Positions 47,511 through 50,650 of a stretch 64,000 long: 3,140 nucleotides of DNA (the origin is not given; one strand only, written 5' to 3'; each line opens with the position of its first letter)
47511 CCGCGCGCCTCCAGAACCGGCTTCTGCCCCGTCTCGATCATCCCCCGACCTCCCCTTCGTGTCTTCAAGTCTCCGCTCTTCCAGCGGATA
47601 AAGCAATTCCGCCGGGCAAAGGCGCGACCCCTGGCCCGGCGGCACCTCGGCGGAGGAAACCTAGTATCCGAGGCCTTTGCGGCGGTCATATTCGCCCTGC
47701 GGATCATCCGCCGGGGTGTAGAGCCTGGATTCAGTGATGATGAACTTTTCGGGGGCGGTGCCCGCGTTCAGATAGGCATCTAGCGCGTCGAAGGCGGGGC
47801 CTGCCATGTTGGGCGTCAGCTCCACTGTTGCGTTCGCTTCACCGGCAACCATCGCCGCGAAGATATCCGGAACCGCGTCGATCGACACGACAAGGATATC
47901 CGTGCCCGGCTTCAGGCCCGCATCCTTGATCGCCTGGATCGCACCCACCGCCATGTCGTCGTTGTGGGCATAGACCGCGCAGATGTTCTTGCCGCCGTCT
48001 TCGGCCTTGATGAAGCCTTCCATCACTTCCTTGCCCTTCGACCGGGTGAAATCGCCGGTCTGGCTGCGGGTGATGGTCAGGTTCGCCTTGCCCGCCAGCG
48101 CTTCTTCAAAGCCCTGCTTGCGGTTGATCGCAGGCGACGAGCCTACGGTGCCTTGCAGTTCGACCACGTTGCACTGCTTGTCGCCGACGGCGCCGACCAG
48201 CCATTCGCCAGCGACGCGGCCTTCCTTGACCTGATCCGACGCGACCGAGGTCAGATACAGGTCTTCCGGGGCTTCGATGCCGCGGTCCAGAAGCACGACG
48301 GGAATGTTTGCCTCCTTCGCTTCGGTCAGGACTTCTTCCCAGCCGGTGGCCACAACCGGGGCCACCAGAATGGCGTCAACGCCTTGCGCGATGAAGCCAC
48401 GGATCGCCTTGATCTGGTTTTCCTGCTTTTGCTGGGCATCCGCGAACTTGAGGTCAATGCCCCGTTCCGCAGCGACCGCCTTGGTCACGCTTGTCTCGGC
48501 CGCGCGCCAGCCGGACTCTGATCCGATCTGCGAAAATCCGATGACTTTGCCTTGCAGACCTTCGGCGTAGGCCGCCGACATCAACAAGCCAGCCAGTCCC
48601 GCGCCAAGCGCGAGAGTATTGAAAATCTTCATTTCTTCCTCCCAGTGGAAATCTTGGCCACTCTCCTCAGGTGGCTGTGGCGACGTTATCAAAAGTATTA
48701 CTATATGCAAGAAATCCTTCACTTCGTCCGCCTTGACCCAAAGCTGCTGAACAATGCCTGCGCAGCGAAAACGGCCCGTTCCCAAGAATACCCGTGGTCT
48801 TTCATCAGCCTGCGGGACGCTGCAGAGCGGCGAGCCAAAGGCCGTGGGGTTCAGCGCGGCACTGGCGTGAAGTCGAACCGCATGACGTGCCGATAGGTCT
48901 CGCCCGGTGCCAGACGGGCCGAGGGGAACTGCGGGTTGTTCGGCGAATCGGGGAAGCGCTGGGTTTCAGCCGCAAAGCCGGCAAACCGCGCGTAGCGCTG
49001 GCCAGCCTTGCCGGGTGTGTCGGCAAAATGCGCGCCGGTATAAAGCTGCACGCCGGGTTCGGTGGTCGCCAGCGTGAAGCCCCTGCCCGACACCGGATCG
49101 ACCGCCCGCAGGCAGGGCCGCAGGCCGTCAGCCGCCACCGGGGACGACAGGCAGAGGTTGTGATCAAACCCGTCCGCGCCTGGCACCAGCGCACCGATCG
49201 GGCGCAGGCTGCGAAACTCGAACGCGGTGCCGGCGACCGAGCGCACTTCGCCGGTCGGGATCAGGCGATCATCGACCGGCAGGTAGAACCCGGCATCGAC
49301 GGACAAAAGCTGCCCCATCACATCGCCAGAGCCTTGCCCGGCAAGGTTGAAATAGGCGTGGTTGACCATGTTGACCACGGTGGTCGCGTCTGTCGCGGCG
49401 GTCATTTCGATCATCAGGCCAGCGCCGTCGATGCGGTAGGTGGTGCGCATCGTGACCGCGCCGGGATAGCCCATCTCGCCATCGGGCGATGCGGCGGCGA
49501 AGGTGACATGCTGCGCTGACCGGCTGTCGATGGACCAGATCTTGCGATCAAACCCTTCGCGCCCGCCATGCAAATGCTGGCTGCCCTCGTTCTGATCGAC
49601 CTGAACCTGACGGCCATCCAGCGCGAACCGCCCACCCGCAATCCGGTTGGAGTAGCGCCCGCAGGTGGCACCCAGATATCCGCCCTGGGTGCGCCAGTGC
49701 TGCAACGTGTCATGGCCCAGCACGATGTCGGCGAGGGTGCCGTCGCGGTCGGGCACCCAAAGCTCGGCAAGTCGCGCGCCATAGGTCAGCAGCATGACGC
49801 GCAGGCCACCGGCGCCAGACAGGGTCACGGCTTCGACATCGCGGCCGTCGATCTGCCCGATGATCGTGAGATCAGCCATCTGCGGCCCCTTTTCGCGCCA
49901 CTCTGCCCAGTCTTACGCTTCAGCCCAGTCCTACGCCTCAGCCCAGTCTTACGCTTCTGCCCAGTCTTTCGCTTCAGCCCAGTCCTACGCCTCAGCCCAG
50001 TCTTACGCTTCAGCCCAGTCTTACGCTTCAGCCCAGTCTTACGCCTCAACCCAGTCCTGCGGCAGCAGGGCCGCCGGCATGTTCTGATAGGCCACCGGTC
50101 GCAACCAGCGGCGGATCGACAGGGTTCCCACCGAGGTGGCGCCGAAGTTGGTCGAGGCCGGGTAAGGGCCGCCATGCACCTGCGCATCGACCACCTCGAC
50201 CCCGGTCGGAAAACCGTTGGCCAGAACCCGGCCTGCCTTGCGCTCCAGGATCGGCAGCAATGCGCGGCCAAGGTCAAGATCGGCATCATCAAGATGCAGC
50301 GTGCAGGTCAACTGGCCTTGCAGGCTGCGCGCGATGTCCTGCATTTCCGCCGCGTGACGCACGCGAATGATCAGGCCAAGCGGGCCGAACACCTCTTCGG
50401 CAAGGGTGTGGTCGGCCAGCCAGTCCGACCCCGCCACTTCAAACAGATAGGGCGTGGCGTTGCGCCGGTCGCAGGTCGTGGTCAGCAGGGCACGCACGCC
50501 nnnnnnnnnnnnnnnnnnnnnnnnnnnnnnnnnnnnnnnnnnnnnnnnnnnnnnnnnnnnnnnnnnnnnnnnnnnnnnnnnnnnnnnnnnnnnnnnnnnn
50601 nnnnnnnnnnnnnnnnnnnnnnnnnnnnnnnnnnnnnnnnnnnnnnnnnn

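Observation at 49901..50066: Last five codons plus the stop codon of a dehydrogenase gene are tandemly reiterated about 8 times, in frame, up to the galM start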

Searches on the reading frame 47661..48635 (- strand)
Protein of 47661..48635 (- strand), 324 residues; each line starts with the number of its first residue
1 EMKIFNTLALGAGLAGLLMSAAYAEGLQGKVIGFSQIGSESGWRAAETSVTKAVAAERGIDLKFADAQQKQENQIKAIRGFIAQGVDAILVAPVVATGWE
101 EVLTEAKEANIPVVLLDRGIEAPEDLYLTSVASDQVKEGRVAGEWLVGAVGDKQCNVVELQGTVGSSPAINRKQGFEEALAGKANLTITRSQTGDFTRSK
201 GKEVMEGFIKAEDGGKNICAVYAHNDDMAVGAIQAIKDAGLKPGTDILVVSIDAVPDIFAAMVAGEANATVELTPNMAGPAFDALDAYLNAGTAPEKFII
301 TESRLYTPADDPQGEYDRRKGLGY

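Call 6: search_protein_families(library=ncbifam, proteins=[window:47661-48635:-])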
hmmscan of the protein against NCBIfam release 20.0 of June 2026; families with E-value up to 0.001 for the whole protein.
window:47661-48635:- (324 aa): 27 families (the best 25 are shown)
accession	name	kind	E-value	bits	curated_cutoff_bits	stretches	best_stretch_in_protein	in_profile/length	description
NF041827.1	YtfQ_transport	equivalog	2.9e-171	568.6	510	1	24-324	20-320/320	galactofuranose ABC transporter, galactofuranose-binding protein YtfQ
NF007936.0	PRK10653.1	equivalog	3.8e-37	128.2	337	1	52-279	49-266/295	ribose ABC transporter substrate-binding protein RbsB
NF007254.0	PRK09701.1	equivalog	5.5e-22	78.3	335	1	55-279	50-276/311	D-allose transporter substrate-binding protein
NF047341.1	lactose_RbsR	equivalog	5.6e-16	58.8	382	1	50-255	83-274/331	ribose utilization transcriptional repressor RbsR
NF007979.0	PRK10703.1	equivalog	2.5e-15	56.4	501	1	30-255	60-277/341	HTH-type transcriptional repressor PurR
TIGR02634.1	xylF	equivalog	1.5e-14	54.3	389.55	1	43-242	13-209/302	D-xylose ABC transporter substrate-binding protein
NF040907.2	ChvE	equivalog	3.4e-14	52.8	460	1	57-289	26-274/324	multiple monosaccharide ABC transporter substrate-binding protein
NF051853.1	TransRegUriRCory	equivalog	1.1e-12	47.7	550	1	52-306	81-319/327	transcriptional regulator UriR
TIGR02417.1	fruct_sucro_rep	subfamily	1.4e-12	47.5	389.55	1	55-212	86-235/327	D-fructose-responsive transcription factor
NF007075.0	PRK09526.1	subfamily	2.5e-12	46.4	340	1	52-256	86-279/358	LacI family DNA-binding transcriptional regulator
NF007743.0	PRK10423.1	equivalog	5.6e-12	45.4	531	1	54-255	84-276/330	ribose operon transcriptional repressor RbsR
NF011924.1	PRK15395.1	equivalog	9e-12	44.7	420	1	49-274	46-280/329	galactose/glucose ABC transporter substrate-binding protein MglB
NF008452.0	PRK11303.1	equivalog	2.2e-11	43.5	385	1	55-214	87-238/332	catabolite repressor/activator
NF008185.0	PRK10936.1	equivalog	1.7e-09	37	200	1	55-212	73-228/346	TMAO reductase system periplasmic protein TorT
NF007680.0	PRK10355.1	equivalog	3.4e-09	36.4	504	1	54-243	50-237/331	D-xylose ABC transporter substrate-binding protein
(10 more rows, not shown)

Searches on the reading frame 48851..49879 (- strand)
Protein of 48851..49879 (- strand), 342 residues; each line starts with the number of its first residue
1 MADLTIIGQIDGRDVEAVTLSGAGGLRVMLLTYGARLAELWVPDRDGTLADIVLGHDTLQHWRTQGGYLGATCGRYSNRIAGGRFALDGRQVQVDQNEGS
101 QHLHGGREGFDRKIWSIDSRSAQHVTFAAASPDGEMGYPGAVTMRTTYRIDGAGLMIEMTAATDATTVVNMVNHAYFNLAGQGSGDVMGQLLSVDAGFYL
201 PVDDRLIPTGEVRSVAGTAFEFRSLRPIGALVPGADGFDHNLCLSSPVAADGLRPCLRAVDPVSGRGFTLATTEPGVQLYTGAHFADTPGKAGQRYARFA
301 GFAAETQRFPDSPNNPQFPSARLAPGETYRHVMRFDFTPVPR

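Call 6: search_protein_families(library=ncbifam, proteins=[window:48851-49879:-])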
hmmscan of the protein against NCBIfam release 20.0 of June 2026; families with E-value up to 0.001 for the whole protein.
window:48851-49879:- (342 aa): 3 families
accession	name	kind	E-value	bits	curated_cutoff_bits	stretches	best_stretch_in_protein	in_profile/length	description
TIGR02636.1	galM_Leloir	equivalog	4.9e-87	292.2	397.65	1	12-337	1-335/336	galactose-1-epimerase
NF008277.0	PRK11055.1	subfamily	6.4e-85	285.4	240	1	10-338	11-347/349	galactose-1-epimerase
NF011719.0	PRK15172.1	equivalog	2.5e-08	33.7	251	1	22-228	16-211/300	aldose-1-epimerase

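Call 9: find_encoding_contigs(protein=window:48851-49879:-, flank=3000, max_places=10)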
Protein window:48851-49879:- (342 aa): 5 contigs read that carry it; 4 places shown.
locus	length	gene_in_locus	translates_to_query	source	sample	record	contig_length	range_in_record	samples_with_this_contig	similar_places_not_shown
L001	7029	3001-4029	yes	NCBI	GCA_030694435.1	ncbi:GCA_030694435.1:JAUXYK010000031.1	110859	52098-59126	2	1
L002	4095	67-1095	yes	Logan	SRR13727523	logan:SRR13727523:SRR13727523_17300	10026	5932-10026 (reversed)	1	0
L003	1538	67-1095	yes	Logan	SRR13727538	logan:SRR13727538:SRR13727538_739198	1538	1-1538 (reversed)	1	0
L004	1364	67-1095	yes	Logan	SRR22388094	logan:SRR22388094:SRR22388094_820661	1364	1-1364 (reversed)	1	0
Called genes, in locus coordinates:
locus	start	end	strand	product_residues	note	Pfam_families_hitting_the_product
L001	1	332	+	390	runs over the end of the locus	PF02653:BPD_transp_2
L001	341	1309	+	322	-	-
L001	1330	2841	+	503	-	PF00171:Aldedh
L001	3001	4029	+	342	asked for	PF01263:Aldose_epim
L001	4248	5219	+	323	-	PF00532:Peripla_BP_1, PF13407:Peripla_BP_4, PF13377:Peripla_BP_3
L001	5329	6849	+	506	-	PF00005:ABC_tran, PF02463:SMC_N (faint), PF13304:AAA_21 (faint), PF00005:ABC_tran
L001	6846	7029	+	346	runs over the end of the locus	PF02653:BPD_transp_2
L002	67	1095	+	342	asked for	PF01263:Aldose_epim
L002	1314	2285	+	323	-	PF00532:Peripla_BP_1, PF13407:Peripla_BP_4, PF13377:Peripla_BP_3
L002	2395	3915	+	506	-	PF00005:ABC_tran, PF02463:SMC_N (faint), PF13304:AAA_21 (faint), PF00005:ABC_tran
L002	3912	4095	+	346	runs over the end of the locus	PF02653:BPD_transp_2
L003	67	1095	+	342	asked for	PF01263:Aldose_epim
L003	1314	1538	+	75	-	?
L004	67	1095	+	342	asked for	PF01263:Aldose_epim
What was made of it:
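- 48851..49879 (-): galM (aldose 1-epimerase, 342 aa). NF008277 at 285 bits against a cut-off of 240 (call 6); PF01263 (call 9).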

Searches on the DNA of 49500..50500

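Call 48: search_rna_families(source=window, start=49500, end=50500, threshold=evalue, max_evalue=1)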
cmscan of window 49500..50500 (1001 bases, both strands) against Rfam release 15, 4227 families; matches with E-value up to 1: 1.
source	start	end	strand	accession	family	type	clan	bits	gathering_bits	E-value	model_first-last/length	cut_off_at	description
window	50249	50336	+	RF01390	isrG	Gene; sRNA;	-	12.8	100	0.64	1-279/279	no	isrG Hfq binding RNA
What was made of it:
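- On Structured cis-regulatory RNA (any Rfam family): The only Rfam match lies outside the array, at E = 0.64 and 12.8 bits (call 48).
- No Rfam match (call 48).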
